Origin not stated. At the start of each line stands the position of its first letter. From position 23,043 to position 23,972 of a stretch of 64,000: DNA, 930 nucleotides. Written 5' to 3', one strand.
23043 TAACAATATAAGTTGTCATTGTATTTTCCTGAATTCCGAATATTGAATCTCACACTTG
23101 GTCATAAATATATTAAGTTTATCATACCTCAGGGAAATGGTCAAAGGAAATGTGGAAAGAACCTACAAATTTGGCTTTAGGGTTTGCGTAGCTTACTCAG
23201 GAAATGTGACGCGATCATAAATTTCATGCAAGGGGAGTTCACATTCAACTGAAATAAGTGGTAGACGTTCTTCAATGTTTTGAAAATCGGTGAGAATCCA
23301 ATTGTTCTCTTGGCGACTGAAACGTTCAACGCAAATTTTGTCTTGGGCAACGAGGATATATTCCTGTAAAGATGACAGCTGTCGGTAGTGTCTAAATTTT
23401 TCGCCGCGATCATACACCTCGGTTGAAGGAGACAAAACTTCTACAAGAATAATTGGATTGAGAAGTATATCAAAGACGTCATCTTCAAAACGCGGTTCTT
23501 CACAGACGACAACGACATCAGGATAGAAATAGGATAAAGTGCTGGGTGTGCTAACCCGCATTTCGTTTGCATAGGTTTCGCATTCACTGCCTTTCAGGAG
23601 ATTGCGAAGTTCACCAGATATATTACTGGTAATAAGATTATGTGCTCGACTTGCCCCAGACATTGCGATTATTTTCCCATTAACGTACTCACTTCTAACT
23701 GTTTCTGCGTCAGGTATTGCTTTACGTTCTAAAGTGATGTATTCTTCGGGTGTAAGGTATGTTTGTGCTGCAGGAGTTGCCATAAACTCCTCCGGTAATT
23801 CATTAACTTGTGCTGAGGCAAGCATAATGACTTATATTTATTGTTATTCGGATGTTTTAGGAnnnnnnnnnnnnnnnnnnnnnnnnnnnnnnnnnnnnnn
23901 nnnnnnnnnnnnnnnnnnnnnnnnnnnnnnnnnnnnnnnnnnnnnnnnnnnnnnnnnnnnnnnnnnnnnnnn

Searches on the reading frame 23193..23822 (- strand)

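Call 54: search_protein_families(library=pfam, proteins=[window:23193-23822:-], max_evalue=0.00001)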
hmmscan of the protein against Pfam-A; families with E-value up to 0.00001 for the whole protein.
window:23193-23822:- (209 aa): 1 family
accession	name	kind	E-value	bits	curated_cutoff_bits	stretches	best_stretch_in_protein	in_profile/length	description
PF05685.18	Uma2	-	8.4e-34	117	27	1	26-189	2-160/172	Putative restriction endonuclease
